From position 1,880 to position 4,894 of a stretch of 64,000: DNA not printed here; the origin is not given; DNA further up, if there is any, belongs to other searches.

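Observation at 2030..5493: Soluble VirD4/TraD-like coupling ATPase without transmembrane anchor, next to a PVE-rich membrane protein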

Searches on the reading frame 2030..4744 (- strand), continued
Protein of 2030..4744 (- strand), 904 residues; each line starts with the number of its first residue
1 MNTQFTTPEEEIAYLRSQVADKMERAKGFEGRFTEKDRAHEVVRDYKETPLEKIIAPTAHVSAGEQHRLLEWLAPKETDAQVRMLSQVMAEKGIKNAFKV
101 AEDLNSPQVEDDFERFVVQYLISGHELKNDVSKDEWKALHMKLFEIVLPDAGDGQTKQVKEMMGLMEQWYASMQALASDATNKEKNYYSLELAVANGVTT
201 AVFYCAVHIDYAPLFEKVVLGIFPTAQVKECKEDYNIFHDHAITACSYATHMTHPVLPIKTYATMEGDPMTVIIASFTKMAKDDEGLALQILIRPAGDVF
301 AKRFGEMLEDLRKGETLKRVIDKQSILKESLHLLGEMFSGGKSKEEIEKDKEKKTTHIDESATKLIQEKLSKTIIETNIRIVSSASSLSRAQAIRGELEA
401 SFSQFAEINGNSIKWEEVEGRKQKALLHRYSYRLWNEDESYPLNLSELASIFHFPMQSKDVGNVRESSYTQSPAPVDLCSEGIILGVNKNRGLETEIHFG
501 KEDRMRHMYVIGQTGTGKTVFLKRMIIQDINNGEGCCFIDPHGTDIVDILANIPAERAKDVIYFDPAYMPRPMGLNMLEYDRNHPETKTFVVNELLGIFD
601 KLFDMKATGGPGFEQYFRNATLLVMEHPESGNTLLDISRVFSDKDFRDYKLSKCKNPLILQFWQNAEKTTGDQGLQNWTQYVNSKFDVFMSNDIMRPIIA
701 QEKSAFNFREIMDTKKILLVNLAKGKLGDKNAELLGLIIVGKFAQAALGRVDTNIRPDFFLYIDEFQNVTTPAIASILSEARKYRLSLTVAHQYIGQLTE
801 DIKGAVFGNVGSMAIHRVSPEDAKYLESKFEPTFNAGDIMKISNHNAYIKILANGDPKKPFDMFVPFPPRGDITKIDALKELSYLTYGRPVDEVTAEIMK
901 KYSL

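Call 46: find_encoding_contigs(protein=P0342, flank=10000, max_places=1)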
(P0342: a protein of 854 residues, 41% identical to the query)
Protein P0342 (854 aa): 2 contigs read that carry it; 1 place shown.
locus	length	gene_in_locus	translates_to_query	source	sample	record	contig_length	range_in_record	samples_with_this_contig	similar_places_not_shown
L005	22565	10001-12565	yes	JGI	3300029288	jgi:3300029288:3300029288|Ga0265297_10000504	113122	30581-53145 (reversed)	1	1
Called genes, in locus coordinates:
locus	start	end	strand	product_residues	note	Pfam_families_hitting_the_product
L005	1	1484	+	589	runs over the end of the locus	-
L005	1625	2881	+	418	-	-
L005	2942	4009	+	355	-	-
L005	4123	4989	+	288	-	-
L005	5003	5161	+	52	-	-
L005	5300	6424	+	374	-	PF04545:Sigma70_r4, PF05066:HARE-HTH (faint)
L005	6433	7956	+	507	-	PF00133:tRNA-synt_1, PF01406:tRNA-synt_1e (weak), PF09334:tRNA-synt_1g, PF00133:tRNA-synt_1, PF19303:Anticodon_3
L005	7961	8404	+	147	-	PF02674:Colicin_V (weak)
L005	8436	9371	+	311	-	PF01026:TatD_DNase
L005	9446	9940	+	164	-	-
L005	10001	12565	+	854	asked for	PF26449:DUF8128, PF01935:DUF87 (weak), PF12696:TraG-D_C (weak)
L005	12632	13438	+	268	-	-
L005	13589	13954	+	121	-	-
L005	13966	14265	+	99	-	PF01386:Ribosomal_L25p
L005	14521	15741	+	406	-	PF11258:DUF3048, PF17479:DUF3048_C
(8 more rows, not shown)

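Call 47: find_encoding_contigs(protein=P0299, flank=10000, max_places=1)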
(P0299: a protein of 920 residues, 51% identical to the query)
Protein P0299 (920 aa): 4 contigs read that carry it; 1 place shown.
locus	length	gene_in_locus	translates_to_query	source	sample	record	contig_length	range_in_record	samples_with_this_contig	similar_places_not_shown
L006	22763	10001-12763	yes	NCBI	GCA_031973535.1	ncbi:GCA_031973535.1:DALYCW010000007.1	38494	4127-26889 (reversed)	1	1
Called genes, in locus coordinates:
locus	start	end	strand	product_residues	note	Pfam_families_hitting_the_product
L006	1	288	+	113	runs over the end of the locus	PF00861:Ribosomal_L18p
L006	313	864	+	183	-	PF00333:Ribosomal_S5, PF03719:Ribosomal_S5_C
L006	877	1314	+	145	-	PF00828:Ribosomal_L27A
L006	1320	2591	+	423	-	PF00344:SecY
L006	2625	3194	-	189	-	PF02224:Cytidylate_kin (faint), PF13189:Cytidylate_kin2, PF13238:AAA_18, PF00406:ADK (faint), PF13207:AAA_17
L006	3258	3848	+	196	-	PF00406:ADK, PF02223:Thymidylate_kin (faint), PF13207:AAA_17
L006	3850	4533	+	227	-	PF00696:AA_kinase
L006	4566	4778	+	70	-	-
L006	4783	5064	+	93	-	PF05016:ParE_toxin, PF15781:ParE-like_toxin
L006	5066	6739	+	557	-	-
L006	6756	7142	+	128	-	PF02452:PemK_toxin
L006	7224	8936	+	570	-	-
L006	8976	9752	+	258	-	PF00557:Peptidase_M24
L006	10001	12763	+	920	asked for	PF26449:DUF8128, PF10412:TrwB_AAD_bind (faint), PF12696:TraG-D_C (faint)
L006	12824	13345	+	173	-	PF00334:NDK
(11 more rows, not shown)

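Call 54: search_protein_families(library=pfam, proteins=[P0181, P0167, P0240, P0127, P0165, P0174, P0158], max_evalue=0.001)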
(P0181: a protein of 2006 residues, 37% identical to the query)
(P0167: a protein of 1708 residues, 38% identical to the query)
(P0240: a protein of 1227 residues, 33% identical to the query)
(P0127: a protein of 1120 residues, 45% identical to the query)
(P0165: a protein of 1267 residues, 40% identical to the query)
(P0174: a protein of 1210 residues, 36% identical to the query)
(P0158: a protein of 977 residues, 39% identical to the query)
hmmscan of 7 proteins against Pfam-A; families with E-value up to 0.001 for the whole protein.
P0181 (2006 aa): 1 family
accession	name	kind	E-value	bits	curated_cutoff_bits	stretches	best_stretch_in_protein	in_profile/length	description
PF01935.23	DUF87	-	7.3e-05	23.4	23.2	1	390-476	23-103/220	Helicase HerA, central domain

P0167 (1708 aa): 2 families
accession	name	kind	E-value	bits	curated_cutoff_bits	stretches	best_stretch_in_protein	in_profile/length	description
PF01935.23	DUF87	-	6.6e-05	23.6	23.2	1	376-463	22-103/220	Helicase HerA, central domain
PF10412.15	TrwB_AAD_bind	-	0.00085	18.7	20.5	0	370-440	8-72/387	Type IV secretion-system coupling protein DNA-binding domain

P0240 (1227 aa): 12 families
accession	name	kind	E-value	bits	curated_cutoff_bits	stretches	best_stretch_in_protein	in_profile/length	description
PF10412.15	TrwB_AAD_bind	-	1.2e-18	67.7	20.5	1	413-735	8-318/387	Type IV secretion-system coupling protein DNA-binding domain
PF12696.13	TraG-D_C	-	8.8e-13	48.7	22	1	665-732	1-70/126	TraM recognition site of TraD and TraG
PF01935.23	DUF87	-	1.3e-08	35.7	23.2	1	410-461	12-65/220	Helicase HerA, central domain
PF13191.12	AAA_16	-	2.6e-07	31.7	32.6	0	417-482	21-88/167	AAA ATPase domain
PF13401.12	AAA_22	-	2.6e-07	31.4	27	0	421-449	6-34/130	AAA domain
PF02534.20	T4SS-DNA_transf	-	5.5e-07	29.2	20.1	0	653-735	289-377/468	Type IV secretory system Conjugative DNA transfer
PF25199.1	nSTAND_NTPase5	-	2.1e-05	24.8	34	1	414-501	35-124/145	Novel STAND NTPase 5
PF13555.12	AAA_29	-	9.2e-05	22.6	27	0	421-437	22-39/61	P-loop containing region of AAA domain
PF01580.24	FtsK_SpoIIIE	-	0.0003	20.7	24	0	408-442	27-61/221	FtsK/SpoIIIE family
PF03308.22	MeaB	-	0.00042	19.8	23.1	0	425-454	38-67/273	Methylmalonyl Co-A mutase-associated GTPase MeaB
PF03193.22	RsgA_GTPase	-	0.00064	20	30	0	414-443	100-129/174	RsgA GTPase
PF00005.33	ABC_tran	-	0.00067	20.7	25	0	422-457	13-46/137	ABC transporter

P0127 (1120 aa): 3 families
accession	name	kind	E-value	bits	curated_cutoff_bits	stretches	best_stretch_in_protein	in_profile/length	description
PF10412.15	TrwB_AAD_bind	-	3e-06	26.8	20.5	0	507-554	7-54/387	Type IV secretion-system coupling protein DNA-binding domain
PF12696.13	TraG-D_C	-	0.00013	22.4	22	1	774-813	3-43/126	TraM recognition site of TraD and TraG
PF01935.23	DUF87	-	0.00015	22.4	23.2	1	516-553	24-62/220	Helicase HerA, central domain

P0165 (1267 aa): 3 families
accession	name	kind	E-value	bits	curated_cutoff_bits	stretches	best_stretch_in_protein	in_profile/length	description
PF10412.15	TrwB_AAD_bind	-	2.3e-05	23.9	20.5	0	399-430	7-38/387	Type IV secretion-system coupling protein DNA-binding domain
PF13401.12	AAA_22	-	0.00017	22.3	27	0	406-447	4-45/130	AAA domain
PF01935.23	DUF87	-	0.00038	21.1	23.2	1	395-470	10-83/220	Helicase HerA, central domain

P0174 (1210 aa): 19 families
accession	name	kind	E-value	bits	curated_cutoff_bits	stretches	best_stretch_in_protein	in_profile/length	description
PF10412.15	TrwB_AAD_bind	-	4.1e-20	72.5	20.5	2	620-696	227-304/387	Type IV secretion-system coupling protein DNA-binding domain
PF01935.23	DUF87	-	3.3e-14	53.9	23.2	1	377-422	17-62/220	Helicase HerA, central domain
PF12696.13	TraG-D_C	-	3.3e-12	46.9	22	1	643-702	3-66/126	TraM recognition site of TraD and TraG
PF02534.20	T4SS-DNA_transf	-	8e-10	38.6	20.1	1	583-683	247-345/468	Type IV secretory system Conjugative DNA transfer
PF01580.24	FtsK_SpoIIIE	-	1.9e-09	37.8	24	1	374-407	28-62/221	FtsK/SpoIIIE family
PF25199.1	nSTAND_NTPase5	-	4.9e-09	36.6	34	1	376-449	32-108/145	Novel STAND NTPase 5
PF13401.12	AAA_22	-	6.7e-09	36.6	27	0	383-408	4-29/130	AAA domain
PF13191.12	AAA_16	-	1.5e-07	32.5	32.6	0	820-861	24-63/167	AAA ATPase domain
PF13555.12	AAA_29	-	2.7e-06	27.5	27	0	822-837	24-39/61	P-loop containing region of AAA domain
PF20720.3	nSTAND3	-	4.8e-06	26.8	27.2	0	383-418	16-51/155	Novel STAND NTPase 3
PF00005.33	ABC_tran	-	1.1e-05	26.5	25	0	385-405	12-32/137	ABC transporter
PF05729.18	NACHT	-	5.5e-05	23.5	26.7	0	386-412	2-27/167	NACHT domain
PF24389.1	ORC-CDC6-like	-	8.4e-05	21.9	27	0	382-407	30-55/571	ORC-CDC6-like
PF03193.22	RsgA_GTPase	-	0.00027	21.2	30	0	821-843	107-129/174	RsgA GTPase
PF05872.18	HerA_C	-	0.00045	19.4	22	0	369-412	6-49/502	Helicase HerA-like C-terminal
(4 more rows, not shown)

P0158 (977 aa): 3 families
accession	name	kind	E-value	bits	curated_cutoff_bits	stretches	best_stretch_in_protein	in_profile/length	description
PF02534.20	T4SS-DNA_transf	-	3.4e-05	23.3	20.1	1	549-884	44-383/468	Type IV secretory system Conjugative DNA transfer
PF10412.15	TrwB_AAD_bind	-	0.00016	21.1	20.5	0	553-601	13-61/387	Type IV secretion-system coupling protein DNA-binding domain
PF12696.13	TraG-D_C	-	0.00024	21.5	22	1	811-853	1-44/126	TraM recognition site of TraD and TraG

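Call 55: predict_structure(alignment_id=A3)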
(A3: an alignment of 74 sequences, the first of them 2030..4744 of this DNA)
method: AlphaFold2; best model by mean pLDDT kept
length: 904 residues; sequences in the alignment: 74
mean_pLDDT: 83.5   pTM: 0.57
mean pLDDT of the five models: 83.5, 82.8, 81.3, 81.1, 80.2
residues with pLDDT >= 90: 316; 70-90: 480; 50-70: 65; < 50: 43
segments of 3 or more residues with pLDDT < 50: 125-131, 152-157, 326-343, 350-357
pLDDT, mean of each block of 10 residues (from residue 1): 75 87 73 77 88 83 83 76 82 89 87 85 49 64 80 52 82 75 80 87 89 83 75 86 93 89 81 86 91 86 85 78 55 41 50 49 86 91 95 94 89 91 91 89 92 68 62 86 89 83 94 91 96 95 90 94 94 90 82 83 68 85 88 87 90 89 86 78 79 88 91 95 87 90 87 84 88 81 90 88 87 94 92 87 91 92 91 92 95 91 82
secondary structure, 60 per line:
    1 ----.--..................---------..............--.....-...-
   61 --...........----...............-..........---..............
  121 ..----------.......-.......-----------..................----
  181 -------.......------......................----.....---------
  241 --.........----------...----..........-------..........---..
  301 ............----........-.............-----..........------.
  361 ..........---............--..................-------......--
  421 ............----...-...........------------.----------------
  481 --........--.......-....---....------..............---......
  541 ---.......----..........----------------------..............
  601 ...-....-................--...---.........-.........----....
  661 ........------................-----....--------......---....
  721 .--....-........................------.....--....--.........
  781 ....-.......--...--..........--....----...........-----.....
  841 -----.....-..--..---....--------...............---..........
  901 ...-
elements in order (helices of 4 or more, strands of 3 or more residues): H8-25 H35-48 H51-54 H63-73 H78-92 H94-103 H107-122 H133-139 E141-147 H159-176 E188-194 E201-208 H209-222 E227-231 E243-251 H269-278 E286-295 H299-312 H317-324 H326-338 H344-353 H360-370 E374-385 H388-405 E413-418 H421-432 E441-444 H445-451 E483-490 E493-499 H501-504 E508-511 H518-531 E535-540 H544-550 H555-560 E561-564 H587-603 H605-608 H610-625 H634-642 H644-652 H657-668 H675-690 H696-699 H708-713 E717-721 H724-727 H729-752 E759-763 H766-769 H772-784 E786-792 H800-809 E812-815 H820-830 H836-840 E846-850 E861-864 H873-887 H891-903

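Call 58: fold_search(model_id=the predicted structure, library=pdb)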
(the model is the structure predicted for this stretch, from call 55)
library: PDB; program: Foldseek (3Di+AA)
matches with E <= 10: 887; with E <= 0.001: 101
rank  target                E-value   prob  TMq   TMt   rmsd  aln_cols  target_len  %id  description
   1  7o42_A                1.7e-13  1.00  0.26  0.25  16.3       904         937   11  TrwK/VirB4unbound trimer of dimers complex (with Hcp1) from the R388 type IV secretion system determined by cryo-EM. (released 2022-06-22)
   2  8rtd_O                4.4e-13  1.00  0.29  0.32  16.2       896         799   11  Stalk-Arches-IMC structure from the fully-assembled R388 type IV secretion system determined by cryo-EM. (released 2024-06-19)
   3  8rtd_T                6.5e-13  1.00  0.29  0.32  16.2       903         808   11  Stalk-Arches-IMC structure from the fully-assembled R388 type IV secretion system determined by cryo-EM. (released 2024-06-19)
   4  8rtd_P                2.0e-12  1.00  0.25  0.29  16.9       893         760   11  Stalk-Arches-IMC structure from the fully-assembled R388 type IV secretion system determined by cryo-EM. (released 2024-06-19)
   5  7o42_E                2.9e-12  1.00  0.26  0.26  16.3       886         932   11  TrwK/VirB4unbound trimer of dimers complex (with Hcp1) from the R388 type IV secretion system determined by cryo-EM. (released 2022-06-22)
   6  8rtd_g                3.7e-12  1.00  0.27  0.32  15.3       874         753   12  Stalk-Arches-IMC structure from the fully-assembled R388 type IV secretion system determined by cryo-EM. (released 2024-06-19)
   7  7o43_B                5.8e-12  1.00  0.28  0.31  14.7       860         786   11  TrwK/VirB4unbound dimer complex from R388 type IV secretion system determined by cryo-EM. (released 2022-06-22)
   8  7o43_A                4.2e-11  1.00  0.25  0.28  15.3       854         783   12  TrwK/VirB4unbound dimer complex from R388 type IV secretion system determined by cryo-EM. (released 2022-06-22)
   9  4d2i_B                1.9e-10  1.00  0.30  0.56  12.8       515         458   13  Crystal structure of the HerA hexameric DNA translocase from Sulfolobus solfataricus bound to AMP-PNP (released 2014-12-03)
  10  1e9s_L                2.9e-10  1.00  0.31  0.60   5.5       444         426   15  Bacterial conjugative coupling protein TrwBdeltaN70. Unbound monoclinic form. (released 2001-02-06)
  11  1e9s_D                3.7e-10  1.00  0.32  0.62   6.8       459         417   14  Bacterial conjugative coupling protein TrwBdeltaN70. Unbound monoclinic form. (released 2001-02-06)
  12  4d2i_A                3.9e-10  1.00  0.29  0.53  13.7       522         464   13  Crystal structure of the HerA hexameric DNA translocase from Sulfolobus solfataricus bound to AMP-PNP (released 2014-12-03)
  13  1e9s_A                4.4e-10  1.00  0.31  0.60   5.6       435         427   15  Bacterial conjugative coupling protein TrwBdeltaN70. Unbound monoclinic form. (released 2001-02-06)
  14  1e9s_H                7.5e-10  1.00  0.31  0.60   5.2       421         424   16  Bacterial conjugative coupling protein TrwBdeltaN70. Unbound monoclinic form. (released 2001-02-06)
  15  1e9s_E                8.6e-10  1.00  0.31  0.60   5.3       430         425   15  Bacterial conjugative coupling protein TrwBdeltaN70. Unbound monoclinic form. (released 2001-02-06)
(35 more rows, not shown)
